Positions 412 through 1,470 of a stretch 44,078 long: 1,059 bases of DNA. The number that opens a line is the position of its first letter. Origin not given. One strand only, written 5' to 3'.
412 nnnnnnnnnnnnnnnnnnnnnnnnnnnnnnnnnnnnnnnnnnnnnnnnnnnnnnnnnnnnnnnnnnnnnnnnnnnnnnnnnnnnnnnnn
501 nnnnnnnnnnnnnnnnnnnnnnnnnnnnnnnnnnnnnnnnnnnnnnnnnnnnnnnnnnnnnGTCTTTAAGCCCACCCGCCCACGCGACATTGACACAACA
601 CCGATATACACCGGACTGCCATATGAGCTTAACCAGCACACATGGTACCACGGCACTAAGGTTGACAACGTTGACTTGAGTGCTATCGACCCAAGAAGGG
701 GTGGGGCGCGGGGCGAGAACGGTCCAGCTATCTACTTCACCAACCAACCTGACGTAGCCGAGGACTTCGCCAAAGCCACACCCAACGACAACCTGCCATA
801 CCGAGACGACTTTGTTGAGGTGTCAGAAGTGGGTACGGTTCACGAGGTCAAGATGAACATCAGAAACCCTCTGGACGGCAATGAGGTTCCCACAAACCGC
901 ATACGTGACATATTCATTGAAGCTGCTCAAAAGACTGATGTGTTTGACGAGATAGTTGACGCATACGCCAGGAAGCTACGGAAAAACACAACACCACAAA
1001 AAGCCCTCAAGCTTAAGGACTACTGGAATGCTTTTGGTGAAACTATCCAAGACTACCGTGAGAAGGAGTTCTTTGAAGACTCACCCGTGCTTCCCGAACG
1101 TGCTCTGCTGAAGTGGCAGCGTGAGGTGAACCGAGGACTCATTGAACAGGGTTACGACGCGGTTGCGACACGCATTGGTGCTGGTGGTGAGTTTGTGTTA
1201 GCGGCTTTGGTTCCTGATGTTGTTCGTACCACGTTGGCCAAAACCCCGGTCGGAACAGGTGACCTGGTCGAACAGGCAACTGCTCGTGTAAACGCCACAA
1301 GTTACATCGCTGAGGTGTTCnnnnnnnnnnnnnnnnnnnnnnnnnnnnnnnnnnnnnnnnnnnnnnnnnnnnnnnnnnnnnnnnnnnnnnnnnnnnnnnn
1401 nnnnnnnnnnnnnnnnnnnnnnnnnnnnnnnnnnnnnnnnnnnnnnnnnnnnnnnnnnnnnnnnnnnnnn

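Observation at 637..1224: ADP-ribosyltransferase-like domain embedded in a giant virion protein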

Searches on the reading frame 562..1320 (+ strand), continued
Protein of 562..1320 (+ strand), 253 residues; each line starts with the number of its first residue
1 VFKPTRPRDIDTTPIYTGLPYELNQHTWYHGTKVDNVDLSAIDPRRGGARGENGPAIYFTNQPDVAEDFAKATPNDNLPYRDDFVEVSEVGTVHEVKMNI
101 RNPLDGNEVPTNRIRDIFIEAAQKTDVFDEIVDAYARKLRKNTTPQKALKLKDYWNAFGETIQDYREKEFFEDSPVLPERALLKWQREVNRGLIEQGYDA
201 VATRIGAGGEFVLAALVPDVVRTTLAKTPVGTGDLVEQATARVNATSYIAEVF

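Call 51: predict_structure(alignment_id=A1)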
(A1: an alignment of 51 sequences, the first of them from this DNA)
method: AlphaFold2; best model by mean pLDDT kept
length: 230 residues; sequences in the alignment: 51
mean_pLDDT: 93.4   pTM: 0.89
mean pLDDT of the five models: 93.4, 92.6, 92.5, 92.0, 91.8
residues with pLDDT >= 90: 194; 70-90: 26; 50-70: 10; < 50: 0
segments of 3 or more residues with pLDDT < 50: none
pLDDT, mean of each block of 10 residues (from residue 1): 88 97 93 92 98 97 82 93 98 97 98 95 90 93 95 78 84 97 98 95 96 97 95
secondary structure, 60 per line:
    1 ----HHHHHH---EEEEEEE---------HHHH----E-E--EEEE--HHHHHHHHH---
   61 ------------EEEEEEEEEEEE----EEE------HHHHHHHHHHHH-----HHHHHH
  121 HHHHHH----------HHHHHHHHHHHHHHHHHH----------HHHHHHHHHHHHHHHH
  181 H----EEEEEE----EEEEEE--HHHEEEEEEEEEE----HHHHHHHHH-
elements in order: H5-10 E14-20 H30-33 E43-46 H49-57 E73-84 E89-91 H98-109 H115-126 H137-154 H165-181 E186-191 E196-201 E207-216 H221-229

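Call 54: fold_search(model_id=the predicted structure, library=pdb)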
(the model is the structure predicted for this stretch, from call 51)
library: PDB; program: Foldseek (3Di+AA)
matches with E <= 10: 505; with E <= 0.001: 4
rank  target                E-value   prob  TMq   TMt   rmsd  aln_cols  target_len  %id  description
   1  9k3a_B                1.6e-10  1.00  0.66  0.16   4.5       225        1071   21  Cyanophage A4 pre-ejectosome with C1 symmetry (released 2025-04-09)
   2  6fkg_A                4.7e-04  1.00  0.36  0.44   7.5       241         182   13  Crystal structure of the M.tuberculosis MbcT-MbcA toxin-antitoxin complex. (released 2019-02-27)
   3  6kyf                  5.0e-04  1.00  0.33  0.49   7.3       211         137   10  Crystal structure of an anti-CRISPR protein (released 2020-09-23)
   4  6fkg_B                6.0e-04  1.00  0.36  0.44   7.9       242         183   13  Crystal structure of the M.tuberculosis MbcT-MbcA toxin-antitoxin complex. (released 2019-02-27)
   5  4pnt_A                5.4e-02  0.96  0.36  0.41   9.2       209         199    7  Crystal Structure of human Tankyrase 2 in complex with 1,5-IQD. (released 2014-10-15)
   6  4pml_D                6.4e-02  0.87  0.33  0.38  10.6       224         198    8  Crystal Structure of human Tankyrase 2 in complex with 3-amino-benzamide. (released 2014-10-15)
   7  1xk9_B                6.4e-02  0.63  0.29  0.32   9.9       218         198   11  Pseudomanas exotoxin A in complex with the PJ34 inhibitor (released 2005-05-17)
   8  4tju_A                6.8e-02  0.94  0.36  0.41  10.0       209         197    9  Crystal Structure of human Tankyrase 2 in complex with 3,4-CPQ-5-C. (released 2014-10-15)
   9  7kkq_B                9.7e-02  0.90  0.35  0.39  10.6       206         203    8  Structure of the catalytic domain of tankyrase 1 in complex with veliparib (released 2021-01-06)
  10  4tkg_D                1.0e-01  0.84  0.34  0.39  10.0       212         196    7  Crystal Structure of human Tankyrase 2 in complex with AZD2281. (released 2014-10-15)
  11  4pns_B                1.1e-01  0.89  0.34  0.39   9.7       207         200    8  Crystal Structure of human Tankyrase 2 in complex with INH2BP. (released 2014-10-15)
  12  2x5y                  1.2e-01  0.63  0.28  0.36   9.2       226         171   10  Human ZC3HAV1 (ARTD13), C-terminal domain (released 2010-03-02)
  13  9r35_A                1.2e-01  0.47  0.32  0.45   7.6       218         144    9  Crystal structure of the Pseudomonas putida Xre-RES toxin-antitoxin complex bound to promoter DNA (released 2025-08-20)
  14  3udd_B                1.3e-01  0.87  0.36  0.39   8.9       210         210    7  Tankyrase-1 in complex with small molecule inhibitor (released 2012-02-01)
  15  4x52_A                1.5e-01  0.77  0.29  0.38   9.2       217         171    9  Human PARP13 (ZC3HAV1), C-Terminal PARP Domain (H810N; N830Y variant) (released 2015-02-11)
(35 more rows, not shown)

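Call 55: fold_search(model_id=the predicted structure, library=viral)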
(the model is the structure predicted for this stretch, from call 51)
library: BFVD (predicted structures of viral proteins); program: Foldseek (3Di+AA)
matches with E <= 10: 601; with E <= 0.001: 42
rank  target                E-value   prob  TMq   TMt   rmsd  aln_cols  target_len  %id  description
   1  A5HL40                2.9e-15  1.00  0.83  0.13   2.3       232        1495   26  PfWMP3_26 [Phormidium phage Pf-WMP3]
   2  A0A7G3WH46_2          2.4e-10  1.00  0.61  0.21   7.2       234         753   24  Uncharacterized protein [Arthronema virus TR020]
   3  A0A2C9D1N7            1.1e-09  1.00  0.45  0.51   8.8       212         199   19  ART-PolyVal-like domain-containing protein [Yersinia phage fHe-Yen9-03]
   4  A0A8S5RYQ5            5.8e-08  1.00  0.47  0.54   5.8       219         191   13  PolyVal ADP-Ribosyltransferase [Myoviridae sp. ctNQV2]
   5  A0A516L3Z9            6.6e-08  1.00  0.40  0.14  11.3       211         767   20  (no name in the UniProt tables at hand)
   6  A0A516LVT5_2          8.9e-08  1.00  0.48  0.12   9.8       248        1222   14  (no name in the UniProt tables at hand)
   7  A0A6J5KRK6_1          1.5e-07  1.00  0.51  0.11   7.8       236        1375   11  Large polyvalent protein associated domain-containing protein [uncultured Caudovirales phage]
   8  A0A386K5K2            5.7e-07  1.00  0.40  0.41   9.6       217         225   14  ART-PolyVal-like domain-containing protein [Dickeya phage vB_DsoM_JA11]
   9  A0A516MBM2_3          1.8e-06  1.00  0.41  0.10   9.3       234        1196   17  (no name in the UniProt tables at hand)
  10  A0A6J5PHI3            2.1e-06  1.00  0.37  0.11  10.0       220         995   16  Uncharacterized protein [uncultured Caudovirales phage]
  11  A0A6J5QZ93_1          2.5e-06  1.00  0.44  0.11  12.2       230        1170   14  Uncharacterized protein [uncultured Caudovirales phage]
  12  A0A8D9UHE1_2          2.9e-06  1.00  0.37  0.08   8.6       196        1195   19  PolyVal ADP-ribosyltransferase [Myoviridae sp. ctjz83]
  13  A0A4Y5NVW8            3.4e-06  1.00  0.42  0.51   8.3       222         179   13  (no name in the UniProt tables at hand)
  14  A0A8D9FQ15            4.6e-06  1.00  0.41  0.51   6.9       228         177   12  Uncharacterized protein [uncultured marine phage]
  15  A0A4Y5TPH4            6.6e-06  1.00  0.41  0.49   9.6       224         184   13  Uncharacterized protein [Serratia phage Moabite]
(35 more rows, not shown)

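Call 59: find_homologous_proteins(query=A1, max_evalue=0.001)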
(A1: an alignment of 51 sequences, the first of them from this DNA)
Query A1 (51 sequences) (230 aa, profile of the alignment): 4 proteins with E <= 0.001 among 5870 candidates.
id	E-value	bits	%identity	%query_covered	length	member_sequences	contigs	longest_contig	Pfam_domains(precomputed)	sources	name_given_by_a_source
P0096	9.1e-26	109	31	46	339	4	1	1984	-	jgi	jgi:hypothetical protein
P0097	3.5e-25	107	39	21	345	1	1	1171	-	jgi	jgi:hypothetical protein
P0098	4.1e-18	84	22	42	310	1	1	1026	-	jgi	-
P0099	1.9e-14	72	27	28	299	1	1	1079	-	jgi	jgi:hypothetical protein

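Call 86: search_protein_families(library=pfam, max_evalue=0.01, proteins=[L002:1756-6894:+, L005:4018-8433:+, L004:2419-6939:+, P0070, P0048])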
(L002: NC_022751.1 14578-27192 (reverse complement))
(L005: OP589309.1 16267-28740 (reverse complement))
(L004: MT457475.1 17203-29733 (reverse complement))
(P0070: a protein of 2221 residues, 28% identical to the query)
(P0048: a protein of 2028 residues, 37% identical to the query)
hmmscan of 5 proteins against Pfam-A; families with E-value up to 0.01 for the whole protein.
L002:1756-6894:+ (1712 aa): 0 families

L005:4018-8433:+ (1471 aa): 2 families
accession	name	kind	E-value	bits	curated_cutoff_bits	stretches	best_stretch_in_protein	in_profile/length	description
PF01129.24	ART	-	9e-10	38.7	22.3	1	1261-1416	60-217/222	NAD:arginine ADP-ribosyltransferase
PF03496.20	ADPrib_exo_Tox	-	2.1e-08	34.2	23.4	1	1269-1407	24-179/196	ADP-ribosyltransferase exoenzyme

L004:2419-6939:+ (1506 aa): 1 family
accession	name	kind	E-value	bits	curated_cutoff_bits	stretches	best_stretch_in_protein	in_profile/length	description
PF04513.17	Baculo_PEP_C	-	0.00032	21.2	38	0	1427-1473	67-113/140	Baculovirus polyhedron envelope protein, PEP, C terminus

P0070 (2221 aa): 0 families

P0048 (2028 aa): 0 families

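Call 89: search_protein_families(library=pfam, alignment_id=A2, max_evalue=0.001)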
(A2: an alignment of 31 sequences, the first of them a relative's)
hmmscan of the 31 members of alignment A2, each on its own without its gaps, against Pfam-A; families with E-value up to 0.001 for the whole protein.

A. member 1, P0024 (1546 aa): 0 families

B. families by the number of members that match (of 31 scanned): 3 families
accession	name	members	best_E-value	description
PF18760.7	ART-PolyVal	5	2e-07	ADP-Ribosyltransferase in polyvalent proteins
PF03496.20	ADPrib_exo_Tox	1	2.7e-13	ADP-ribosyltransferase exoenzyme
PF01129.24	ART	1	5.1e-09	NAD:arginine ADP-ribosyltransferase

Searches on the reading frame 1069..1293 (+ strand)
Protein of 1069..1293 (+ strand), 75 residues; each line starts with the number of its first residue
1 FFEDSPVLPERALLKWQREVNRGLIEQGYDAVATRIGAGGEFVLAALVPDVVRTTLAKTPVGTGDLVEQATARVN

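Call 61: search_protein_families(library=pfam, max_evalue=10, proteins=[window:1069-1293:+])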
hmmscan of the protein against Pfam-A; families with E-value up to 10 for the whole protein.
seq(75 aa): 0 families
